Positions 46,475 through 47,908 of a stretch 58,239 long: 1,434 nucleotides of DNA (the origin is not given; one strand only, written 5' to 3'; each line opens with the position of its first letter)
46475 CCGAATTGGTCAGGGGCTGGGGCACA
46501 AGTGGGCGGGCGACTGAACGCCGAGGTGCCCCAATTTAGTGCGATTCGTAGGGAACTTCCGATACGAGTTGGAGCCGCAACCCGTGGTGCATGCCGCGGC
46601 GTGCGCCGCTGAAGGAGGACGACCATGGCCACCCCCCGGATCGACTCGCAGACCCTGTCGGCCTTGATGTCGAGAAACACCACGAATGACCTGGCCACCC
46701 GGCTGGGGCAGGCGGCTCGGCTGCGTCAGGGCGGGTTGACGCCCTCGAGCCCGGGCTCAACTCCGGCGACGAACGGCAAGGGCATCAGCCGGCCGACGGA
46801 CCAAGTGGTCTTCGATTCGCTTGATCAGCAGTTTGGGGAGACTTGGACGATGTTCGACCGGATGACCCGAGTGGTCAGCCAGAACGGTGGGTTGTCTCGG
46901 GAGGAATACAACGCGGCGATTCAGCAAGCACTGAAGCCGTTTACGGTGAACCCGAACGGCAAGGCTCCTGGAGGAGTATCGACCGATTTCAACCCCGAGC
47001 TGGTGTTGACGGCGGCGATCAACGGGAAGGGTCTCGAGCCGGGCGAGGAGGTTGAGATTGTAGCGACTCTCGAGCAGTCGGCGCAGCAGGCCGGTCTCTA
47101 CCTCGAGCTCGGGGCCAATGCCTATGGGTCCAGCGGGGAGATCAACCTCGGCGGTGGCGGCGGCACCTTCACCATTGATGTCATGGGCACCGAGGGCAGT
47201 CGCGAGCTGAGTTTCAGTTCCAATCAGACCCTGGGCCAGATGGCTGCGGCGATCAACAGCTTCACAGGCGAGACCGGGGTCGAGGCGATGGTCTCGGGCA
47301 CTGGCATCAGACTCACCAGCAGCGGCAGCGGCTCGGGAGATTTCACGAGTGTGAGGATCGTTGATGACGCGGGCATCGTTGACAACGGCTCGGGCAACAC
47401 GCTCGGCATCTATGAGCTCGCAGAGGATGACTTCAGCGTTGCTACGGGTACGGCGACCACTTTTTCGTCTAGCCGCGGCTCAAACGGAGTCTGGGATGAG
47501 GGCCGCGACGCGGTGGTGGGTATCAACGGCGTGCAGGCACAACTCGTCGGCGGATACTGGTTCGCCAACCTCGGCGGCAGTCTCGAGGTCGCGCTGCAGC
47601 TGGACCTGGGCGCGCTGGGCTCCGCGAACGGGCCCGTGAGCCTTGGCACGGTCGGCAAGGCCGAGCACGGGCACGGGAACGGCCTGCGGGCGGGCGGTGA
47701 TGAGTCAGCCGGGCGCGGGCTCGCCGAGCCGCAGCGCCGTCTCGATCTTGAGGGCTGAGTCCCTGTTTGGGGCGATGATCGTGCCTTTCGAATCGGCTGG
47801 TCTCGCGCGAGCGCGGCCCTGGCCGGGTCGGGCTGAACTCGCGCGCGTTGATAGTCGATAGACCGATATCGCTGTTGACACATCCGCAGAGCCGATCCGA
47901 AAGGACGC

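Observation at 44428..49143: Tandem trio of flagellin-like paralogs: D0-like N-terminus, Flagellin_IN motifs, invariant C-terminal RRLDLE, no flagellin C-terminal domain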

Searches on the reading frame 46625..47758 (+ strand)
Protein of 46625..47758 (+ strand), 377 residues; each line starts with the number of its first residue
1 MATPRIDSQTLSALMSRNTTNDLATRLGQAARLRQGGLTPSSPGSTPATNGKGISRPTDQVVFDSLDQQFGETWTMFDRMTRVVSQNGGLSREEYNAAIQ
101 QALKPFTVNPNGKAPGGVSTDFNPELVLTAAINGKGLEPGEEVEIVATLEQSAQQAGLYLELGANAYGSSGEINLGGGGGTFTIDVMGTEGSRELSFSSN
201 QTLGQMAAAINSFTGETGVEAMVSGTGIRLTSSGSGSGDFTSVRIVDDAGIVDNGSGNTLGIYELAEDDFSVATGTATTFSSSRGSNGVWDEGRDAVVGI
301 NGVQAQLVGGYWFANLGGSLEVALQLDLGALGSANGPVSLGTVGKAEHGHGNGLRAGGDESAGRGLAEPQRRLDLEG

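Call 3: search_protein_families(library=pfam, proteins=[window:46625-47758:+], max_evalue=10)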
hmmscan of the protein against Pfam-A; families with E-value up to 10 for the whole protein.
window:46625-47758:+ (377 aa): 1 family
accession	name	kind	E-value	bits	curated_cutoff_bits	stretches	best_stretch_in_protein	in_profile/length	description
PF07196.18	Flagellin_IN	-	2e-07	31.5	22.7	1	181-233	1-54/55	Flagellin hook IN motif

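Call 4: search_protein_families(library=ncbifam, proteins=[window:46625-47758:+], max_evalue=10)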
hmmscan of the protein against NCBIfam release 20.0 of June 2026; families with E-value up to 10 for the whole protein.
window:46625-47758:+ (377 aa): 0 families

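Call 9: find_homologous_proteins(query=window:46625-47758:+)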
Query window:46625-47758:+ (377 aa): 44 proteins with E <= 0.001 among 8000 candidates.
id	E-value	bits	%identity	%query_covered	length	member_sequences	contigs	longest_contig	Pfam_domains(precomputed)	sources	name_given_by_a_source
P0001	1.7e-236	802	100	100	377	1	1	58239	PF07196.19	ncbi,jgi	ncbi:MAG: hypothetical protein ACI89L_002479 [Phycisphaerales bacterium]|jgi:hypothetical protein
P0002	3.6e-78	281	42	98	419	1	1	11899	PF07196.19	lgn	-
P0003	3.8e-54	202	62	52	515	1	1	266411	PF07196.19,PF00700.28,PF00669.26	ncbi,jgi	ncbi:MAG: flagellin [Phycisphaerales bacterium]|jgi:flagellin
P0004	6.6e-42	162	40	56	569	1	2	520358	PF07196.19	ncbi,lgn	-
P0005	9.2e-39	152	56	46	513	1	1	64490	PF07196.19,PF00700.28,PF00669.26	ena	-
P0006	2.7e-33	134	38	78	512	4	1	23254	PF07196.19,PF00700.28,PF00669.26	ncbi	-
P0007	2.7e-31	127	52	46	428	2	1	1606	PF07196.19,PF00700.28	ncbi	ncbi:MAG: flagellin, partial [Planctomycetota bacterium]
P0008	2.5e-24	104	43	52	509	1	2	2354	PF07196.19,PF00700.28,PF00669.26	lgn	-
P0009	4.4e-24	104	43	46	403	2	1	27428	PF07196.19,PF00700.28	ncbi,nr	ncbi:MAG: flagellin, partial [Phycisphaerales bacterium]|nr:flagellin [Phycisphaerales bacterium]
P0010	1.3e-23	102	44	55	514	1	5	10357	PF07196.19,PF00700.28,PF00669.26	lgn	-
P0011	2.2e-23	101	41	46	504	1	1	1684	PF07196.19,PF00700.28,PF00669.26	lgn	-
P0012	2.7e-23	101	39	58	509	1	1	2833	PF07196.19,PF00700.28,PF00669.26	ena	-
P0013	5.9e-23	100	43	55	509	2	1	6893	PF07196.19,PF00700.28,PF00669.26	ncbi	-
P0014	1.1e-22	99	40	63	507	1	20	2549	PF07196.19,PF00700.28,PF00669.26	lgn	-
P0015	5.0e-22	97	38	79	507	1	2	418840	PF07196.19,PF00700.28,PF00669.26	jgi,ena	-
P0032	1.5e-17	82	37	52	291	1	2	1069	-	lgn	-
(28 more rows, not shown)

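Call 14: find_encoding_contigs(protein=P0002, flank=10000)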
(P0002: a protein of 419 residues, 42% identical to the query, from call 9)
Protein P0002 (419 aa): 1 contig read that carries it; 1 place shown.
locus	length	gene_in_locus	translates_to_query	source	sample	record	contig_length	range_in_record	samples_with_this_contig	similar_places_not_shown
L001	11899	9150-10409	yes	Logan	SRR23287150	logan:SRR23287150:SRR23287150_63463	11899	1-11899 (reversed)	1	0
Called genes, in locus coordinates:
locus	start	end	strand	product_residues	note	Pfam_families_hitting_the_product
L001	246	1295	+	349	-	PF19777:DUF6263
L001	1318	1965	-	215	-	-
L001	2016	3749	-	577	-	PF27098:Rv0959_3rd, PF13519:VWA_2 (faint)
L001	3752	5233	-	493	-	PF07728:AAA_5 (faint)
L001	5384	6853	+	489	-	-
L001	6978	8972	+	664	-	PF07196:Flagellin_IN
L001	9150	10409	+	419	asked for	PF07196:Flagellin_IN (weak)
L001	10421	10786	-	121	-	PF10825:DUF2752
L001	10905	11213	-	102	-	PF13828:DUF4190 (weak)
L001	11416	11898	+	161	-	?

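Call 23: find_encoding_contigs(protein=P0003, flank=10000, max_places=2)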
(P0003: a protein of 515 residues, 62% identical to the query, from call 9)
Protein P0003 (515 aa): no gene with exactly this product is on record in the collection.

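Call 32: predict_structure(alignment_id=A5)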
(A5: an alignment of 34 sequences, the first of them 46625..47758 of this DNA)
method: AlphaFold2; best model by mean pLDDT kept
length: 377 residues; sequences in the alignment: 34
mean_pLDDT: 75.0   pTM: 0.63
mean pLDDT of the five models: 75.0, 74.9, 74.9, 72.9, 70.8
residues with pLDDT >= 90: 152; 70-90: 116; 50-70: 11; < 50: 98
segments of 3 or more residues with pLDDT < 50: 1-26, 28-71, 350-377
pLDDT, mean of each block of 10 residues (from residue 1): 34 38 44 39 32 39 46 68 77 79 82 78 92 87 93 93 76 82 96 95 95 97 94 92 95 88 88 86 91 93 91 88 92 89 78 36 35 38
secondary structure, 60 per line:
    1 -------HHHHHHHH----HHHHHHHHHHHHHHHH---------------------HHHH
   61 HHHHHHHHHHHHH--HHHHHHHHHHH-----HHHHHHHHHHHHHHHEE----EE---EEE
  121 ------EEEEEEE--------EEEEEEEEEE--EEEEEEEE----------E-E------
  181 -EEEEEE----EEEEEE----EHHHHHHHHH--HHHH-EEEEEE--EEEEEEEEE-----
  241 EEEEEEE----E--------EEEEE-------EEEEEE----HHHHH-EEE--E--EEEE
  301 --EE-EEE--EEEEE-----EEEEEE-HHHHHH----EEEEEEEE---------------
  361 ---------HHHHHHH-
elements in order: H8-15 H20-35 H57-73 H76-86 H92-106 E118-120 E127-133 E142-151 E154-161 E182-187 E192-197 H203-211 H214-217 E219-224 E227-235 E241-247 E261-265 E273-278 H283-287 E289-291 E297-300 E306-308 E311-315 E321-326 H328-333 E338-345 H370-376

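Call 35: list_cluster_members(proteins=[P0001, P0003, P0045, P0004])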
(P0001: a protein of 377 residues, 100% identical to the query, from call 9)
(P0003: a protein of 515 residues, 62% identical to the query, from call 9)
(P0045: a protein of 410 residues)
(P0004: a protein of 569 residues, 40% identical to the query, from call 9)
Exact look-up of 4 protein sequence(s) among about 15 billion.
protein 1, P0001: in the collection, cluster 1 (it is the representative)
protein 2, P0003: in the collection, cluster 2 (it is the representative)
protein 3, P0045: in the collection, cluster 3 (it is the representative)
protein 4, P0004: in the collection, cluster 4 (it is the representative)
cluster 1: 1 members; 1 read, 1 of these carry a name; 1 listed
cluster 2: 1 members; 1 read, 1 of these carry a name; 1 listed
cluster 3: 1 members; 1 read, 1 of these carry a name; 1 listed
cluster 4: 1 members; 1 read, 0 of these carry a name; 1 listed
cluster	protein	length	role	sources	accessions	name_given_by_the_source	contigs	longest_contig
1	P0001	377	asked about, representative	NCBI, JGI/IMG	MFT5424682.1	MAG: hypothetical protein ACI89L_002479 [Phycisphaerales bacterium] | hypothetical protein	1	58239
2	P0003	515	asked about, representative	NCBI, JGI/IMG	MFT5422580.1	MAG: flagellin [Phycisphaerales bacterium] | flagellin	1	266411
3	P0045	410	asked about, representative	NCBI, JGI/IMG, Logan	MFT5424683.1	MAG: hypothetical protein ACI89L_002480 [Phycisphaerales bacterium] | hypothetical protein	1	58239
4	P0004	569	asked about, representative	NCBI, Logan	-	-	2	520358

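Call 36: fold_search(model_id=the predicted structure, library=pdb)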
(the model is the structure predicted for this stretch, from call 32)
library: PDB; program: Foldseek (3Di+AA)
matches with E <= 10: 989; with E <= 0.001: 17
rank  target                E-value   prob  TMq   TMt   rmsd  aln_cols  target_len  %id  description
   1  6sih_A                2.5e-08  1.00  0.31  0.25  27.4       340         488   14  Structure of bacterial flagellar capping protein FliD (released 2020-05-27)
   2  9m6i_A                3.0e-07  1.00  0.30  0.31  14.1       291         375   12  structure of the FliD cap (released 2025-12-03)
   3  9m67_A                9.7e-07  1.00  0.27  0.25  17.4       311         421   14  the flagellar filament cap FliD in complex with FliC (released 2025-12-03)
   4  9gnz_R                1.1e-06  1.00  0.26  0.22  25.3       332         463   13  Salmonella cap-filament complex (released 2025-04-09)
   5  9m68_A                1.3e-06  1.00  0.27  0.25  14.7       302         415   14  the flagellar filament cap FliD in complex with FlgL (released 2025-12-03)
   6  9gsx_X                1.4e-06  1.00  0.30  0.19  23.5       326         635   13  Campylobacter hook-filament junction-cap complex (released 2025-04-09)
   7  5fhy_A                3.2e-06  1.00  0.31  0.47   8.6       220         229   17  Crystal structure of FliD (HAP2) from Pseudomonas aeruginosa PAO1 (released 2016-10-05)
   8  9gsx_Y                4.2e-06  1.00  0.28  0.19  24.4       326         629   16  Campylobacter hook-filament junction-cap complex (released 2025-04-09)
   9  9gnz_S                4.4e-06  1.00  0.26  0.22  25.6       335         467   14  Salmonella cap-filament complex (released 2025-04-09)
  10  5xlk_A                7.3e-06  1.00  0.27  0.49   7.6       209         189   17  Crystal structure of the flagellar cap protein FliD D2-D3 domains from Serratia marcescens in Space group I422 (released 2017-06-14)
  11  5xlk_C                1.2e-05  1.00  0.28  0.51   7.4       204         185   17  Crystal structure of the flagellar cap protein FliD D2-D3 domains from Serratia marcescens in Space group I422 (released 2017-06-14)
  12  5xlj                  1.2e-05  1.00  0.28  0.49   6.6       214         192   18  Crystal structure of the flagellar cap protein flid D2-D3 domains from serratia marcescens in Space group P432 (released 2017-06-14)
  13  9m6h_A                1.2e-05  1.00  0.30  0.27  15.2       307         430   16  structure of FliD-FliC at a 10:10 stoichiometry (released 2025-07-16)
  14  9u4r_AE               1.7e-05  1.00  0.28  0.25  24.6       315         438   13  Structure of the intial complex in filament assembly at 3.23 angstroms resolution, conformation 2. (released 2026-03-25)
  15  5h5t_A                3.9e-05  1.00  0.29  0.48   8.3       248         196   13  Crystal structure of the flagellar cap protein FliD D2-D3 domains from Salmonella Typhimurium (released 2017-02-22)
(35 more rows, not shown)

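Call 37: find_encoding_contigs(protein=P0004, flank=10000, max_places=2)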
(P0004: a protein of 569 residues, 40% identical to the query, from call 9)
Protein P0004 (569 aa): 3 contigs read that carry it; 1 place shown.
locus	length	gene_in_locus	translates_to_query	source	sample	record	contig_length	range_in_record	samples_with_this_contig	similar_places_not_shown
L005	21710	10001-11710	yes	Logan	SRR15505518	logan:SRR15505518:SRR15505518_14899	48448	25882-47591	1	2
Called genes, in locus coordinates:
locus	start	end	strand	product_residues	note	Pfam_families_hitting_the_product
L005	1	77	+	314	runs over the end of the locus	PF01882:DUF58, PF13519:VWA_2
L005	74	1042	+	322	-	-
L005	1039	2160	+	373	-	PF07584:BatA, PF00092:VWA, PF13519:VWA_2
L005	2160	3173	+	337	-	PF00092:VWA, PF13519:VWA_2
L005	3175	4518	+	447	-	-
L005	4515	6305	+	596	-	PF13584:BatD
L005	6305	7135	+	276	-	PF13414:TPR_11 (faint), PF00515:TPR_1 (weak), PF07719:TPR_2 (weak)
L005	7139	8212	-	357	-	PF01595:CNNM, PF00571:CBS (weak)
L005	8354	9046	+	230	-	PF00578:AhpC-TSA, PF08534:Redoxin, PF00085:Thioredoxin, PF13905:Thioredoxin_8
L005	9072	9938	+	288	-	PF00561:Abhydrolase_1, PF12146:Hydrolase_4, PF12697:Abhydrolase_6, PF12695:Abhydrolase_5 (faint), PF00326:Peptidase_S9 (weak)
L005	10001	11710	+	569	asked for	PF07196:Flagellin_IN (faint)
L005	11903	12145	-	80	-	-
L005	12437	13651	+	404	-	PF00155:Aminotran_1_2, PF01041:DegT_DnrJ_EryC1, PF01212:Beta_elim_lyase, PF01053:Cys_Met_Meta_PP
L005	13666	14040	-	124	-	PF07876:Dabb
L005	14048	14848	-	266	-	PF01128:IspD, PF12804:NTP_transf_3, PF01128:IspD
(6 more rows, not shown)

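Call 38: find_encoding_contigs(protein=P0032, flank=10000, max_places=2)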
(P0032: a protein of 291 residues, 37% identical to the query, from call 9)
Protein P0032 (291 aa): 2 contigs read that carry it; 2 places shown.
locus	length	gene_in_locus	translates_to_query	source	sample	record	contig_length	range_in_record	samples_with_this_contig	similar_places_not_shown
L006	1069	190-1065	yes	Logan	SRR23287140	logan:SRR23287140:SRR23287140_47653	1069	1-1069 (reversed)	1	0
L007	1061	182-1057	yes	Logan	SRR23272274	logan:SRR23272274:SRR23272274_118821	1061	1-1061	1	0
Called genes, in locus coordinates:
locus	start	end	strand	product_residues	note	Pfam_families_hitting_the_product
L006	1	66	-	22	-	?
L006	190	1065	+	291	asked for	-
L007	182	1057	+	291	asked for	-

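Call 49: find_encoding_contigs(protein=P0005, flank=6000, max_places=2)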
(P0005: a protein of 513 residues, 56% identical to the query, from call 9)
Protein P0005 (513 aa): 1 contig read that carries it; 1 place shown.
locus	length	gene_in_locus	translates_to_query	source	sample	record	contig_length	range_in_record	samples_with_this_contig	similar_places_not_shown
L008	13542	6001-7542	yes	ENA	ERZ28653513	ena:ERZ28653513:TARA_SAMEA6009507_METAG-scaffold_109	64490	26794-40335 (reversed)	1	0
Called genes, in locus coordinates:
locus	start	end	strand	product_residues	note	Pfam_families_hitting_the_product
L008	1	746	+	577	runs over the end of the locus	PF22638:FlgK_D1, PF06429:Flg_bbr_C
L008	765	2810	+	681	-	PF00669:Flagellin_N, PF07196:Flagellin_IN (faint), PF00700:Flagellin_C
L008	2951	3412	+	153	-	PF02623:FliW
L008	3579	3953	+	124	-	PF02599:CsrA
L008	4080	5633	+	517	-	PF00669:Flagellin_N, PF00700:Flagellin_C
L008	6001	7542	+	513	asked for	PF00669:Flagellin_N, PF07196:Flagellin_IN, PF00700:Flagellin_C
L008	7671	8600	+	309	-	PF02899:Phage_int_SAM_1, PF00589:Phage_integrase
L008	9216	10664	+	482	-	PF04055:Radical_SAM, PF19288:CofH_C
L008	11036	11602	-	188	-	PF08207:EFP_N, PF01132:EFP, PF09285:Elong-fact-P_C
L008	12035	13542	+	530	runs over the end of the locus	-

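Call 50: find_encoding_contigs(protein=P0006, flank=6000, max_places=2)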
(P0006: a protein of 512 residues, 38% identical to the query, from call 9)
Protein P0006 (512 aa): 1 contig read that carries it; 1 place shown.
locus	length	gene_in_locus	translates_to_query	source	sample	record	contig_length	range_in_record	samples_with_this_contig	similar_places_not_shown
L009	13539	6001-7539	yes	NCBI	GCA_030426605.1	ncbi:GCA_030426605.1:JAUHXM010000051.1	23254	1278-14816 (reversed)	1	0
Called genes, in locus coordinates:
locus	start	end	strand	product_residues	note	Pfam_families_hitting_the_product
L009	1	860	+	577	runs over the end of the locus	PF00460:Flg_bb_rod, PF22638:FlgK_D1, PF06429:Flg_bbr_C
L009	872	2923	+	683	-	PF00669:Flagellin_N, PF00700:Flagellin_C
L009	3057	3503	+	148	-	PF02623:FliW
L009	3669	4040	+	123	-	PF02599:CsrA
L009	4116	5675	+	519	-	PF00669:Flagellin_N, PF00700:Flagellin_C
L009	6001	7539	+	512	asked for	PF00669:Flagellin_N, PF07196:Flagellin_IN, PF00700:Flagellin_C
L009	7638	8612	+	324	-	PF02899:Phage_int_SAM_1, PF00589:Phage_integrase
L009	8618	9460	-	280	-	PF27100:DcsG_N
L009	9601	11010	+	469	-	PF04055:Radical_SAM, PF19288:CofH_C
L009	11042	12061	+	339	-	PF04087:DUF389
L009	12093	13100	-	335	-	PF00753:Lactamase_B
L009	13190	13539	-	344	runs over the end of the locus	PF00753:Lactamase_B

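Call 70: search_protein_families(library=phrogs, proteins=[window:46625-47758:+], max_evalue=0.01)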
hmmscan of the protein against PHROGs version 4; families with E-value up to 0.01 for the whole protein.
window:46625-47758:+ (377 aa): 0 families

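Call 71: search_protein_families(library=padloc, proteins=[window:46625-47758:+], max_evalue=0.01)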
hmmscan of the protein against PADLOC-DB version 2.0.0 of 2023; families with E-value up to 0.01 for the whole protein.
window:46625-47758:+ (377 aa): 0 families
